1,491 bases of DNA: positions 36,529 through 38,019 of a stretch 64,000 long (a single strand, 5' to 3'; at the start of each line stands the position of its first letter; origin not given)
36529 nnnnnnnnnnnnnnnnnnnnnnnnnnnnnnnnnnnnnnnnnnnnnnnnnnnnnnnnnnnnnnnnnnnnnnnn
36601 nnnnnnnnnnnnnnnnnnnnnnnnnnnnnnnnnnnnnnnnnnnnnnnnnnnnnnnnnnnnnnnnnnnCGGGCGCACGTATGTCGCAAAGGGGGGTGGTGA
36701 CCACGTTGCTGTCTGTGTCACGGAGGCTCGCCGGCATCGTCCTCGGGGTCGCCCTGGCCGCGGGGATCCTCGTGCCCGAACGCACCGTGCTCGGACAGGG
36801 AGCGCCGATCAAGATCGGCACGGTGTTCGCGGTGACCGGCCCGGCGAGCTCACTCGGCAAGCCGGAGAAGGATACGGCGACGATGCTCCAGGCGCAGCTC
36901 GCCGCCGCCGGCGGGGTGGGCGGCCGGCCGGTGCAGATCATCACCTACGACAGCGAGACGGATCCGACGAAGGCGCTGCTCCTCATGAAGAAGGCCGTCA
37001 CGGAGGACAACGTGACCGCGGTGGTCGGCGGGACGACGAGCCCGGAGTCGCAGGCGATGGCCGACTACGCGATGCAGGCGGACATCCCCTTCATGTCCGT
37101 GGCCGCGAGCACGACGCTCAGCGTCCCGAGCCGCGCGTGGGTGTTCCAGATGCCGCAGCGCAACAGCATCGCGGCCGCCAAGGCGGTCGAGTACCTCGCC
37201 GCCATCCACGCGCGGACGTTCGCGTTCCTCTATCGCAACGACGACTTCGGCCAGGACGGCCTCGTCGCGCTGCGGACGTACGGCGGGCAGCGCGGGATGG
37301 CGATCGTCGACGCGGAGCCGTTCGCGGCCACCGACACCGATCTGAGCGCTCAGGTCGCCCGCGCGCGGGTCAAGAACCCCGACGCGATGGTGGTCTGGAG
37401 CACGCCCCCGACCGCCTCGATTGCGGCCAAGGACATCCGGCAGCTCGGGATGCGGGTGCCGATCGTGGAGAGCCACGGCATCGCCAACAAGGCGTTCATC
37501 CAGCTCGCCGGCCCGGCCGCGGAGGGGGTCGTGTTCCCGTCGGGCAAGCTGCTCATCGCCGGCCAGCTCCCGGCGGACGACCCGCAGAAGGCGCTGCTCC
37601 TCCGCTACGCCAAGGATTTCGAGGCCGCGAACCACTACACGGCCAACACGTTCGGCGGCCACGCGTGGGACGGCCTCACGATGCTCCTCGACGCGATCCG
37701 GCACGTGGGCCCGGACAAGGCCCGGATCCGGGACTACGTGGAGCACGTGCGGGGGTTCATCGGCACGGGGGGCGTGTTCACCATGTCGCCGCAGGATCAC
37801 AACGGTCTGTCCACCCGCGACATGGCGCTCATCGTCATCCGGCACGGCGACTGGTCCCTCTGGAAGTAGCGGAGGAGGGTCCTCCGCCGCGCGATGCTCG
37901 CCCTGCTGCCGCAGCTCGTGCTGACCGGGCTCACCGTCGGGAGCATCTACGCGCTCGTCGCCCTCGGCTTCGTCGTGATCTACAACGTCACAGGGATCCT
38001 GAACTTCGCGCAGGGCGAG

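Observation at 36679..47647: Eleven-kb plus-strand supra-operon: BCAA ABC importer, ketoacid reductase, IclR, 2-oxoacid:ferredoxin oxidoreductase, PaaK-type CoA ligase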

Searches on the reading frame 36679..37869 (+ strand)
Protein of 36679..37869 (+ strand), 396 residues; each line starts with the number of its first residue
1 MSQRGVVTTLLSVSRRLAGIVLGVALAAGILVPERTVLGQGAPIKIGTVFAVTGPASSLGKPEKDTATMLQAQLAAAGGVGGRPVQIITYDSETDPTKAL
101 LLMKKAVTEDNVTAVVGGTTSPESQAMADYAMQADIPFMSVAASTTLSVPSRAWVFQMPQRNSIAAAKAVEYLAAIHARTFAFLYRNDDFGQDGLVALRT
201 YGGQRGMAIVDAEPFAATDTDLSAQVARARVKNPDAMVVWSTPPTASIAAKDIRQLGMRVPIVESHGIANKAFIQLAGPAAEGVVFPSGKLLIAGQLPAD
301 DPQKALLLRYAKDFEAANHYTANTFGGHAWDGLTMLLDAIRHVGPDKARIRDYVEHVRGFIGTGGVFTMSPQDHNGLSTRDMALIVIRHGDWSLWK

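Call 6: search_protein_families(library=pfam, proteins=[window:36679-37869:+])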
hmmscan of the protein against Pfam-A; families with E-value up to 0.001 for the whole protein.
window:36679-37869:+ (396 aa): 3 families
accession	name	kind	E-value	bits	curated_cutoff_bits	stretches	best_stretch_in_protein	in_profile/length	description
PF13458.12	Peripla_BP_6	-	8.8e-52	177.3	31.7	1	43-386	1-337/343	Periplasmic binding protein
PF01094.35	ANF_receptor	-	2.3e-13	50.4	25.4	1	81-258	21-202/353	Receptor family ligand binding region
PF13433.12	Peripla_BP_5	-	1e-10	41.7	27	1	44-122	1-79/363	Periplasmic binding protein domain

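Call 7: search_protein_families(library=ncbifam, proteins=[window:36679-37869:+])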
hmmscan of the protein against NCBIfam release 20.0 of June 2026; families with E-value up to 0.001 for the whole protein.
window:36679-37869:+ (396 aa): 3 families
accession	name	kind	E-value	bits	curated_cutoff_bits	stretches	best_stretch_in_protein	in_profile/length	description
NF011933.0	PRK15404.1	subfamily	6.6e-20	71.5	477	1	41-289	24-273/370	high-affinity branched-chain amino acid ABC transporter substrate-binding protein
TIGR03407.1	urea_ABC_UrtA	exception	1.1e-08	34.4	492.75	1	44-242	1-198/361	urea ABC transporter substrate-binding protein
TIGR03669.1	urea_ABC_arch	equivalog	5.7e-06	25.6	494.8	1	45-127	2-84/375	urea ABC transporter substrate-binding protein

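Call 15: search_solved_structures(query=window:36679-37869:+, max_evalue=0.00001)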
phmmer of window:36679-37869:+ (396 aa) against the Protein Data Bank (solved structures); distinct sequences matched with E-value up to 0.00001: 34.
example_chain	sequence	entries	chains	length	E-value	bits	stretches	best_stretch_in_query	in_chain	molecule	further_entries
4dqd_A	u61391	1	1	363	1.8e-47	165.7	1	41-394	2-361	Extracellular ligand-binding receptor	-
3sg0_A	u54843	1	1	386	1.9e-47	165.6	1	37-394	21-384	Extracellular ligand-binding receptor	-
7ylt_B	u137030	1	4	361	1.9e-39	139.2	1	43-395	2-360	Putative ABC transporter, substrate-binding protein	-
3ukj_A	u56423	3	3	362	5e-36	128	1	44-393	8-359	Extracellular ligand-binding receptor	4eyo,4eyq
3uk0_A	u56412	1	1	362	8.2e-36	127.3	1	44-393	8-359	Extracellular ligand-binding receptor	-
3tx6_A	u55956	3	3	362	8.3e-36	127.3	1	44-393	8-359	Putative branched-chain amino acid transport system substrate-binding protein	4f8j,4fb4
4jb0_A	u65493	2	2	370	9.7e-36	127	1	44-393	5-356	branched-chain amino acid transport system substrate-binding protein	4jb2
4gnr_A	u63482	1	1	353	4.6e-21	78.7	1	43-382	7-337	ABC transporter substrate-binding protein-branched chain amino acid transport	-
3hut_A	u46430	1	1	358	3.3e-19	72.6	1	46-393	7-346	putative branched-chain amino acid ABC transporter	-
3td9_A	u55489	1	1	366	7.2e-19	71.5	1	44-391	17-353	Branched chain amino acid ABC transporter, periplasmic amino acid-binding protein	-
4q6w_A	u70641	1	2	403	7.8e-19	71.4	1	25-384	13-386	Putative leu/ile/val-binding protein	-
4mpt_A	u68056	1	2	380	1.2e-18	70.7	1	43-384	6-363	Putative leu/ile/val-binding protein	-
1z15_A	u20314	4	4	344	1.4e-18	70.5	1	44-303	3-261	Leu/Ile/Val-binding protein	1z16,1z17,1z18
2liv_A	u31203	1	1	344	5.6e-18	68.6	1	44-303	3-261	LEUCINE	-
8z0g_A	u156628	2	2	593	4.8e-16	62.2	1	47-290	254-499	Leu/Ile/Val-binding protein,Leu/Ile/Val-binding protein,mNeonGreen | NeIle,Leu/Ile/Val-binding protein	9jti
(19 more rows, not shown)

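Call 41: find_homologous_proteins(query=window:36679-37869:+, max_evalue=1e-10)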
Query window:36679-37869:+ (396 aa): 733 proteins with E <= 1e-10 among 8000 candidates; the best 120 are listed.
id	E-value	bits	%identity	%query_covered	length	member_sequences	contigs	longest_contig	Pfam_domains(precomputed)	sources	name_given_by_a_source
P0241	2.4e-256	868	100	100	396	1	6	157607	PF01094.35,PF13433.13,PF13458.13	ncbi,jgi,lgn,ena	-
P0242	2.9e-216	736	84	100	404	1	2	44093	PF01094.35,PF13433.13,PF13458.13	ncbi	-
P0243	6.6e-215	732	85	97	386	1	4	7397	PF01094.35,PF13433.13,PF13458.13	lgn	-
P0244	3.5e-213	726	88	91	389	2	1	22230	PF01094.35,PF13433.13,PF13458.13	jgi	jgi:branched-chain amino acid transport system substrate-binding protein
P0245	8.4e-213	725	87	91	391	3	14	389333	PF01094.35,PF13433.13,PF13458.13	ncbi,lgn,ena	-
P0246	1.8e-209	714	81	99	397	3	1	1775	PF01094.35,PF13433.13,PF13458.13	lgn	-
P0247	1.5e-208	711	81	98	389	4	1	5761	PF01094.35,PF13433.13,PF13458.13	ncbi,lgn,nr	ncbi:MAG TPA: ABC transporter substrate-binding protein [bacterium]|nr:ABC transporter substrate-bin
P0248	6.0e-208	709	81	99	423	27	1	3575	PF01094.35,PF13433.13,PF13458.13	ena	-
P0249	8.4e-208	708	82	98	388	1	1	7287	PF01094.35,PF13433.13,PF13458.13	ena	-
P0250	5.7e-206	702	82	97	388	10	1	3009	PF01094.35,PF13433.13,PF13458.13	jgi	jgi:branched-chain amino acid transport system substrate-binding protein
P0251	3.1e-205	700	82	92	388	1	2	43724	PF01094.35,PF13433.13,PF13458.13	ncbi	-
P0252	6.6e-205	699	79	97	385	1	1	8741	PF01094.35,PF13433.13,PF13458.13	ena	-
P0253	1.2e-204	698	79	100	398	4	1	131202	PF01094.35,PF13433.13,PF13458.13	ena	-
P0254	2.5e-204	697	80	98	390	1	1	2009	PF01094.35,PF13433.13,PF13458.13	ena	-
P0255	1.2e-203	694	83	92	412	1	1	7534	PF01094.35,PF13433.13,PF13458.13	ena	-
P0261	1.2e-202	691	80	98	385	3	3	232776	PF01094.35,PF13433.13,PF13458.13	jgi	-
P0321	4.0e-97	344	46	89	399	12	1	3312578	PF01094.35,PF13433.13,PF13458.13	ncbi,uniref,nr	ncbi:ABC transporter substrate-binding protein [Kyrpidia spormannii]|uniref:ABC transporter substrat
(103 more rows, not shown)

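Call 43: find_encoding_contigs(protein=P0321, flank=10000, max_places=1)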
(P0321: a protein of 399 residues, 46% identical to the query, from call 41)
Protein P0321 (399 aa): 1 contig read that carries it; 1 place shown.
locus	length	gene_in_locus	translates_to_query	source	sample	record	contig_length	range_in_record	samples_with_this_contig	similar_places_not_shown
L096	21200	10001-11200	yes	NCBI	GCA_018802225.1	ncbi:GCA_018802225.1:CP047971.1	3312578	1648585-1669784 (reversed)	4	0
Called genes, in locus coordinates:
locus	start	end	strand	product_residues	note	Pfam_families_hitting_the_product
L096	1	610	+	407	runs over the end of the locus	PF00696:AA_kinase, PF01842:ACT (faint), PF13840:ACT_7, PF22468:ACT_9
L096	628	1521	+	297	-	PF00701:DHDPS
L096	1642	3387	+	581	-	PF00753:Lactamase_B, PF12706:Lactamase_B_2, PF23023:Anti-Pycsar_Apyc1 (faint), PF22505:RNase_J_b_CASP, PF07521:RMMBL, PF17770:RNase_J_C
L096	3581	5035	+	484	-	PF11794:HpaB_N, PF03241:HpaB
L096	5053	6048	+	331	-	PF00903:Glyoxalase, PF13669:Glyoxalase_4 (faint), PF22677:Ble-like_N (faint), PF00903:Glyoxalase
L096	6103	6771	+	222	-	PF00392:GntR, PF01325:Fe_dep_repress (weak), PF13412:HTH_24 (weak), PF07729:FCD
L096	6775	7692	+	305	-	PF00701:DHDPS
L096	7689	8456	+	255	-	PF01557:FAA_hydrolase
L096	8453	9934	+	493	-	PF00171:Aldedh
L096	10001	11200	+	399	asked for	PF13433:Peripla_BP_5, PF13458:Peripla_BP_6, PF01094:ANF_receptor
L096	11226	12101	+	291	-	PF02653:BPD_transp_2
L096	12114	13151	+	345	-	PF02653:BPD_transp_2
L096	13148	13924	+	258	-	PF00005:ABC_tran, PF13304:AAA_21 (faint), PF12399:BCA_ABC_TP_C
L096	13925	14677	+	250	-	PF00005:ABC_tran, PF13304:AAA_21 (weak)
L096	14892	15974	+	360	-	PF00676:E1_dh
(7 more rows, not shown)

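Call 51: predict_structure(alignment_id=A1)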
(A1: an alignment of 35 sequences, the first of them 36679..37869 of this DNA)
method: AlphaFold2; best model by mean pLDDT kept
length: 396 residues; sequences in the alignment: 35
mean_pLDDT: 92.5   pTM: 0.86
mean pLDDT of the five models: 92.5, 91.3, 90.7, 90.5, 89.8
residues with pLDDT >= 90: 336; 70-90: 29; 50-70: 17; < 50: 14
segments of 3 or more residues with pLDDT < 50: 1-5, 7-9, 32-37
pLDDT, mean of each block of 10 residues (from residue 1): 47 65 70 50 95 92 98 96 96 97 98 98 96 98 91 96 97 98 95 97 98 95 98 98 95 98 94 95 97 96 98 97 95 98 97 98 97 96 97 94
secondary structure, 60 per line:
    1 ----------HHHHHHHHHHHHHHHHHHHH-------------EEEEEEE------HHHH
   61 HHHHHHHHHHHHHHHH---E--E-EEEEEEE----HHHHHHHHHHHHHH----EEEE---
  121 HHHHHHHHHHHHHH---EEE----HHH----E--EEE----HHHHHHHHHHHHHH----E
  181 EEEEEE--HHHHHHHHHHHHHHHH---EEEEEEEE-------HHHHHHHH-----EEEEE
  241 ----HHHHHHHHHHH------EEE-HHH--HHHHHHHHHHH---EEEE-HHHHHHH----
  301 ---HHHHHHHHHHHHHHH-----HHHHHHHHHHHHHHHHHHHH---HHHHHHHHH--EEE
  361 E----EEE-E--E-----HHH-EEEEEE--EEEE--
elements in order: H11-30 E44-50 H57-76 E85-91 H96-109 E114-117 H121-134 E138-140 E155-157 H162-175 E180-186 H189-204 E208-215 H223-230 E236-240 H245-255 E262-264 H271-281 E285-288 H290-296 H304-318 H324-343 H347-355 E358-361 E366-368 E383-388 E391-394

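Call 54: fold_search(model_id=the predicted structure, library=pdb)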
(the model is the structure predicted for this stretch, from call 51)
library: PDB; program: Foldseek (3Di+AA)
matches with E <= 10: 1953; with E <= 0.001: 1127
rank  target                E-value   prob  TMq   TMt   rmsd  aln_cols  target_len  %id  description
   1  3sg0                  3.1e-36  1.00  0.84  0.92   2.0       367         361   29  The crystal structure of an extracellular ligand-binding receptor from Rhodopseudomonas palustris HaA2 (released 2011-06-29)
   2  4dqd                  3.5e-36  1.00  0.84  0.92   2.1       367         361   29  The crystal structure of a transporter in complex with 3-phenylpyruvic acid (released 2012-02-29)
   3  7ylt_D                1.5e-32  1.00  0.80  0.88   2.7       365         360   25  Structure of a bacteria protein (released 2023-06-14)
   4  7ylt_A                1.9e-32  1.00  0.80  0.87   2.9       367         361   25  Structure of a bacteria protein (released 2023-06-14)
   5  3ukj                  2.4e-32  1.00  0.82  0.91   2.4       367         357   25  Crystal structure of extracellular ligand-binding receptor from Rhodopseudomonas palustris HaA2 (released 2011-11-23)
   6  4f8j                  5.4e-32  1.00  0.82  0.90   2.4       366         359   25  The structure of an aromatic compound transport protein from Rhodopseudomonas palustris in complex with p-coumarate (released 2012-09-26)
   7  7ylt_B                5.4e-32  1.00  0.79  0.87   2.9       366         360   25  Structure of a bacteria protein (released 2023-06-14)
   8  4jb2                  6.8e-32  1.00  0.82  0.91   2.2       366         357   26  Rhodopseudomonas palustris (strain CGA009) Rp1789 (released 2013-04-17)
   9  4eyq                  9.6e-32  1.00  0.82  0.90   2.4       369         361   26  Crystal structure of solute binding protein of ABC transporter from Rhodopseudomonas palustris HaA2 in complex with caff (released 2012-05-30)
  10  3tx6                  1.1e-31  1.00  0.82  0.90   2.4       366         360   25  The Structure of a putative ABC-transporter periplasmic component from Rhodopseudomonas palustris (released 2011-11-09)
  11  4eyo                  1.4e-31  1.00  0.83  0.91   2.3       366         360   26  Crystal structure of solute binding protein of ABC transporter from Rhodopseudomonas palustris HaA2 in complex with p-co (released 2012-05-30)
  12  4jb0                  2.7e-31  1.00  0.83  0.89   2.4       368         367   26  Rhodopseudomonas palustris (strain CGA009) Rp1789 transport protein (released 2013-04-17)
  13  7ylt_C                3.7e-31  1.00  0.82  0.89   2.6       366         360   25  Structure of a bacteria protein (released 2023-06-14)
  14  3uk0                  1.2e-30  1.00  0.82  0.90   2.4       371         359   26  RPD_1889 protein, an extracellular ligand-binding receptor from Rhodopseudomonas palustris. (released 2011-11-23)
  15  4gnr                  3.8e-27  1.00  0.79  0.90   2.4       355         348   24  1.0 Angstrom resolution crystal structure of the branched-chain amino acid transporter substrate binding protein LivJ fr (released 2012-09-05)
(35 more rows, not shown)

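Call 71: find_encoding_contigs(protein=P0245, flank=10000, max_places=1)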
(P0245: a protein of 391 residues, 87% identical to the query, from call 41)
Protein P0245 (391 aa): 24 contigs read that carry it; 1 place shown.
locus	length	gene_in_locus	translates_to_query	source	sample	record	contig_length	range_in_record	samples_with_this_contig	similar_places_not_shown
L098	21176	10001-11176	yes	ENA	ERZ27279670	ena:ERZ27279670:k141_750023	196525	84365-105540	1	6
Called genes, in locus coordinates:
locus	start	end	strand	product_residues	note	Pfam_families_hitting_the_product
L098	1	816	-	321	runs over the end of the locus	PF02779:Transket_pyr, PF02780:Transketolase_C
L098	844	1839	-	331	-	PF00676:E1_dh, PF02775:TPP_enzyme_C (weak), PF13292:DXP_synthase_N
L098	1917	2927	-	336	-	PF00941:FAD_binding_5, PF03450:CO_deh_flav_C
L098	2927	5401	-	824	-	PF01315:Ald_Xan_dh_C, PF02738:MoCoBD_1, PF20256:MoCoBD_2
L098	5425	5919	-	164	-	PF00111:Fer2, PF13085:Fer2_3 (weak), PF01799:Fer2_2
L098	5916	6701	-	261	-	PF09339:HTH_IclR, PF12802:MarR_2 (weak), PF12840:HTH_20 (faint), PF01614:IclR_C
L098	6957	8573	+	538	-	PF01565:FAD_binding_4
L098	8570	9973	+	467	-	PF02754:CCG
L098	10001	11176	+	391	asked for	PF13458:Peripla_BP_6, PF13433:Peripla_BP_5, PF01094:ANF_receptor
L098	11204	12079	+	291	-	PF02653:BPD_transp_2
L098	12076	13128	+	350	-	PF02653:BPD_transp_2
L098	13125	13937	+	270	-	PF13476:AAA_23 (faint), PF00005:ABC_tran, PF13304:AAA_21 (faint), PF12399:BCA_ABC_TP_C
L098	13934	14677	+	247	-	PF00005:ABC_tran, PF13304:AAA_21 (faint)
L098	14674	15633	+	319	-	PF02558:ApbA, PF08546:ApbA_C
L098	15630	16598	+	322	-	PF09339:HTH_IclR, PF12802:MarR_2 (weak), PF01614:IclR_C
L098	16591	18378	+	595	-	PF01558:POR, PF01855:POR_N, PF02780:Transketolase_C, PF17147:PFOR_II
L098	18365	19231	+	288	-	PF02775:TPP_enzyme_C, PF12367:PFO_beta_C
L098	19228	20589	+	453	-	PF00501:AMP-binding, PF14535:AMP-binding_C_2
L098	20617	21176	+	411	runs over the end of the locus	PF13433:Peripla_BP_5, PF13458:Peripla_BP_6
